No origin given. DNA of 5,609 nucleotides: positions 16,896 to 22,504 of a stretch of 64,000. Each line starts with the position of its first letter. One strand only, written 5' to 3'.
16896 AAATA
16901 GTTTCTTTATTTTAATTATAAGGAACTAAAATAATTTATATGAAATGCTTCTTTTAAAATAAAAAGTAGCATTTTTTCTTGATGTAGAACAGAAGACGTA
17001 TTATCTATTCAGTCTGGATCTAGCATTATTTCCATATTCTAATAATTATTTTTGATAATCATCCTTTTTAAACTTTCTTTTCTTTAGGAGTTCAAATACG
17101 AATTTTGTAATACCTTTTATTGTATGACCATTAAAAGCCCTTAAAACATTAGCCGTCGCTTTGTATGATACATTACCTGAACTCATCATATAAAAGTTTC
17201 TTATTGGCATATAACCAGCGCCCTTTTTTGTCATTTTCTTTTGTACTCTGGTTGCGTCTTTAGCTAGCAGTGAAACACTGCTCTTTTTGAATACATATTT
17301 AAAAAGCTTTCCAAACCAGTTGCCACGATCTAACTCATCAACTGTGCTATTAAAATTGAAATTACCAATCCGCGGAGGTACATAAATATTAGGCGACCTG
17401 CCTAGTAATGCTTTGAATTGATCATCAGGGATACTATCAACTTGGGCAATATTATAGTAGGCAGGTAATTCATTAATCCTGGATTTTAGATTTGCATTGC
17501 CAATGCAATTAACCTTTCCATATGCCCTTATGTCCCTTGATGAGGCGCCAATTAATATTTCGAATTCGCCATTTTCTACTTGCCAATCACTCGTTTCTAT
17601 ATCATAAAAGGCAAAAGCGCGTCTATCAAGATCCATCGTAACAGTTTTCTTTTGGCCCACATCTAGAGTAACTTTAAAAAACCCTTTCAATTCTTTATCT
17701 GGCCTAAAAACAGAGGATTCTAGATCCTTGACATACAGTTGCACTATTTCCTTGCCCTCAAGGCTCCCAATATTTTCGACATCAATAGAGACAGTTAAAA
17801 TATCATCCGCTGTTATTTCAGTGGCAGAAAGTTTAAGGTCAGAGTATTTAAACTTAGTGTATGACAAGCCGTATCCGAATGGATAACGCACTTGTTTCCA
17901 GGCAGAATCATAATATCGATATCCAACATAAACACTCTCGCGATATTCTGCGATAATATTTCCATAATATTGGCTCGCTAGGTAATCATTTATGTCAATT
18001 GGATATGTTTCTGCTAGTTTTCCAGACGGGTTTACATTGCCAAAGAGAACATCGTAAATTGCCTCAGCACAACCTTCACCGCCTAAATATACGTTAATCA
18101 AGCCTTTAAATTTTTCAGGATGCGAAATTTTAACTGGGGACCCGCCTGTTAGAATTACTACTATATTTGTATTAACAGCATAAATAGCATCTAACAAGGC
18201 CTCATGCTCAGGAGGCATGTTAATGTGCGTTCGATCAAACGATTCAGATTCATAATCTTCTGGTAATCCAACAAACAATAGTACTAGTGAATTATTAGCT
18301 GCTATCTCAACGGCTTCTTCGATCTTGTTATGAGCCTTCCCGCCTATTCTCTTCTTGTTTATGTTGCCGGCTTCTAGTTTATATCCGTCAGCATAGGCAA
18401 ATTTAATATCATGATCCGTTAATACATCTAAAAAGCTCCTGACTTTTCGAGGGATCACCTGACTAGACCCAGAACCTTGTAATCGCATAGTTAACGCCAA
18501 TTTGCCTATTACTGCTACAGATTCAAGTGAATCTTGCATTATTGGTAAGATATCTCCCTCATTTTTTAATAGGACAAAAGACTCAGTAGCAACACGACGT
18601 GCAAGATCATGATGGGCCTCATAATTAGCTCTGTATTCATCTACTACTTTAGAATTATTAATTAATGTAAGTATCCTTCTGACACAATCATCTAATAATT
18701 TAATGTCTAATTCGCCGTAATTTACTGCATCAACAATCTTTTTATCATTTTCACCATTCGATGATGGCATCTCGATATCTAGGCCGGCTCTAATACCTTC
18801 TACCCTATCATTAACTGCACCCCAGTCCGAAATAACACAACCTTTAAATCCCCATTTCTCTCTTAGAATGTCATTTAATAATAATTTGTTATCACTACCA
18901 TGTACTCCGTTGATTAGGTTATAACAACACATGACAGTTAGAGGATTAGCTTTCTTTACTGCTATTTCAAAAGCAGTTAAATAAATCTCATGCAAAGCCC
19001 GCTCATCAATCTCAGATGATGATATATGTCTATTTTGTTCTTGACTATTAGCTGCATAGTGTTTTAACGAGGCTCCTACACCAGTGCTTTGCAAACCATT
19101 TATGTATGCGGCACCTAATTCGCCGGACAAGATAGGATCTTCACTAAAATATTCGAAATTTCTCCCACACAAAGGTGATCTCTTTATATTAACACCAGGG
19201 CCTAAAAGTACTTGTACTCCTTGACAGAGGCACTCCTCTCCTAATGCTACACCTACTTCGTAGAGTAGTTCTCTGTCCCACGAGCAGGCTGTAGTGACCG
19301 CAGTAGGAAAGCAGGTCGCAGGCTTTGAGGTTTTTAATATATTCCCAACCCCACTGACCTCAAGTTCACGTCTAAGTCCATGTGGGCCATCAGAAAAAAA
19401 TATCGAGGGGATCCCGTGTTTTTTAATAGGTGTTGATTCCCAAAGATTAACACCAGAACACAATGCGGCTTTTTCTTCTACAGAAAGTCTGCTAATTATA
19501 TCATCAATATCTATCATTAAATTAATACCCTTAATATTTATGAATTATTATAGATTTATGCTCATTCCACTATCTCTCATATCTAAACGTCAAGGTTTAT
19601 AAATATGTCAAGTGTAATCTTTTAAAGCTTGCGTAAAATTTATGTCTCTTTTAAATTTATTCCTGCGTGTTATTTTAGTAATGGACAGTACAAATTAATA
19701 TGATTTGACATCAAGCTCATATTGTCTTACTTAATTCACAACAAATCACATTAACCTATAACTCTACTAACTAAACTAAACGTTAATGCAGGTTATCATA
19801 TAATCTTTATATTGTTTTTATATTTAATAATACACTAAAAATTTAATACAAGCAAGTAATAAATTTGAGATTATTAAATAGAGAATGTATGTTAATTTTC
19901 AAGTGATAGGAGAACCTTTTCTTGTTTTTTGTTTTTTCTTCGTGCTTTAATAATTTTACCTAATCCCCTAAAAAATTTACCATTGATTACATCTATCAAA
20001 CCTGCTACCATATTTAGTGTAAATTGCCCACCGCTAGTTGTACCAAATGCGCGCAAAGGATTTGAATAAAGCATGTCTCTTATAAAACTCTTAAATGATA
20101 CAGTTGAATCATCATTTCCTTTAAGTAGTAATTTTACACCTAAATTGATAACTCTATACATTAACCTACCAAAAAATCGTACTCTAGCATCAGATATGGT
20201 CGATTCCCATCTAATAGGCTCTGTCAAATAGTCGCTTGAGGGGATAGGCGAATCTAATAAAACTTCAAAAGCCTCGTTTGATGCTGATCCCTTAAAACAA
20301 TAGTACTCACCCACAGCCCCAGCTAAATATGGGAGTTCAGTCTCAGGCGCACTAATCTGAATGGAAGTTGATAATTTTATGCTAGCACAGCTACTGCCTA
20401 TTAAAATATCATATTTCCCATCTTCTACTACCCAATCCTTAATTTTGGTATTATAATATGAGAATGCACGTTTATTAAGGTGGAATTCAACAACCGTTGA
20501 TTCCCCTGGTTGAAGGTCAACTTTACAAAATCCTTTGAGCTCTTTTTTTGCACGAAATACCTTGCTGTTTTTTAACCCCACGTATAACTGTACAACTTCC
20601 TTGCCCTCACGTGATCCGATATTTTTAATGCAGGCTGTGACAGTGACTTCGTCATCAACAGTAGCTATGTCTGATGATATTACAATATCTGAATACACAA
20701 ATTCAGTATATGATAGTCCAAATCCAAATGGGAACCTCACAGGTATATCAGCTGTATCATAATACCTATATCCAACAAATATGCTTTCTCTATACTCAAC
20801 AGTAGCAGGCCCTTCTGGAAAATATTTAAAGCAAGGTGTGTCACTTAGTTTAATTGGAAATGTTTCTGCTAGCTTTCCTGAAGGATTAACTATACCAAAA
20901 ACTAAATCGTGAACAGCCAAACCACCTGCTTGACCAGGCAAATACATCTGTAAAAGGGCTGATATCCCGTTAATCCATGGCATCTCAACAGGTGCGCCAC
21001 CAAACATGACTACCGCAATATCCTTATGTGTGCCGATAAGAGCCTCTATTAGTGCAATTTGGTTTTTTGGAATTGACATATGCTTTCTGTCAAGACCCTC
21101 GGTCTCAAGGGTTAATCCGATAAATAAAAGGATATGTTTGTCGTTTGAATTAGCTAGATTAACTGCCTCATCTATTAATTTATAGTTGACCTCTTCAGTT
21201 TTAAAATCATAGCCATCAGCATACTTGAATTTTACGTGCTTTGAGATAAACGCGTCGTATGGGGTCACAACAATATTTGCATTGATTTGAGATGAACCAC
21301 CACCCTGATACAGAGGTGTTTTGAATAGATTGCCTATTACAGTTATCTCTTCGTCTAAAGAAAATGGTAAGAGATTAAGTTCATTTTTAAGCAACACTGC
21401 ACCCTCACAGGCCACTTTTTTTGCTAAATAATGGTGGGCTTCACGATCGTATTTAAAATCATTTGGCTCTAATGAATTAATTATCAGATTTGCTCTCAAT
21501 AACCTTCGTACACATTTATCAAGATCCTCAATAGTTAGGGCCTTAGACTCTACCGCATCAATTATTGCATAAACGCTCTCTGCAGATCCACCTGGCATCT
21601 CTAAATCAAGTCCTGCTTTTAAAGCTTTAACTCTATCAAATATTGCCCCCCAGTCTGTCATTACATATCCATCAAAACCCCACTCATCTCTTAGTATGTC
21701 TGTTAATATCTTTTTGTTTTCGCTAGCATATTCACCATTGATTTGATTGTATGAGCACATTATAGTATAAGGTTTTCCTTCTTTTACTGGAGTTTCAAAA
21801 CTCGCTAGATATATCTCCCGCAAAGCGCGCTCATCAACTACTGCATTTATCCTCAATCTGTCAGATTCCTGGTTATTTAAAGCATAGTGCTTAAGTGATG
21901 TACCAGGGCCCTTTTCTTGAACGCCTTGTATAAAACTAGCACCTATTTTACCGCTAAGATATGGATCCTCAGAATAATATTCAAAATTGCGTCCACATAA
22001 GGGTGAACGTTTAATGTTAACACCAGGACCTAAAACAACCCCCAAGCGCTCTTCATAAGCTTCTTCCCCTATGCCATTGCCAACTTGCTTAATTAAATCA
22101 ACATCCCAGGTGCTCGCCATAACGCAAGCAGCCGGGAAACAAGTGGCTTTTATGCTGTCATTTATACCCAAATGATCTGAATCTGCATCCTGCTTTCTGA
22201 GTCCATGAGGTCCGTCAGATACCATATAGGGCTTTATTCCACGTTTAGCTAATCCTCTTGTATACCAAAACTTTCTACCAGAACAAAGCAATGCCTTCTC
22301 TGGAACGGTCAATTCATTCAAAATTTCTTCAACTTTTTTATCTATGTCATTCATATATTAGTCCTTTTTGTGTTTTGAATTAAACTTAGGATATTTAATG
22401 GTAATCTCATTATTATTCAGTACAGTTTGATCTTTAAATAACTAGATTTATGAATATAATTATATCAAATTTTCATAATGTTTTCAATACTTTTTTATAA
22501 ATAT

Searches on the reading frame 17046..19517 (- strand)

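Call 64: search_protein_families(library=pfam, proteins=[window:17046-19517:-], max_evalue=0.00001)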
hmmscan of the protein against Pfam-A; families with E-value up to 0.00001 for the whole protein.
window:17046-19517:- (823 aa): 3 families
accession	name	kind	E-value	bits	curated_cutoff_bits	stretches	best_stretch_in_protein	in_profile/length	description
PF01915.27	Glyco_hydro_3_C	-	8.1e-43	147.2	31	1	315-553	2-200/200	Glycosyl hydrolase family 3 C-terminal domain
PF00933.27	Glyco_hydro_3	-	1.2e-37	130.5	27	1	56-285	74-316/316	Glycosyl hydrolase family 3 N terminal domain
PF14310.12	Fn3-like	-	2.7e-26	91.9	25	1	590-660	1-71/71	Fibronectin type III-like domain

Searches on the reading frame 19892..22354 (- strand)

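Call 64: search_protein_families(library=pfam, proteins=[window:19892-22354:-], max_evalue=0.00001)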
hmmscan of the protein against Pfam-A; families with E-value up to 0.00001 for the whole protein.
window:19892-22354:- (820 aa): 3 families
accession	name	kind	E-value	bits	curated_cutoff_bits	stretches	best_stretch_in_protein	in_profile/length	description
PF01915.27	Glyco_hydro_3_C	-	1.4e-43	149.6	31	1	320-549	2-200/200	Glycosyl hydrolase family 3 C-terminal domain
PF00933.27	Glyco_hydro_3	-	8.3e-40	137.6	27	1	63-287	74-315/316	Glycosyl hydrolase family 3 N terminal domain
PF14310.12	Fn3-like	-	5.6e-26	90.9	25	1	586-655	1-70/71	Fibronectin type III-like domain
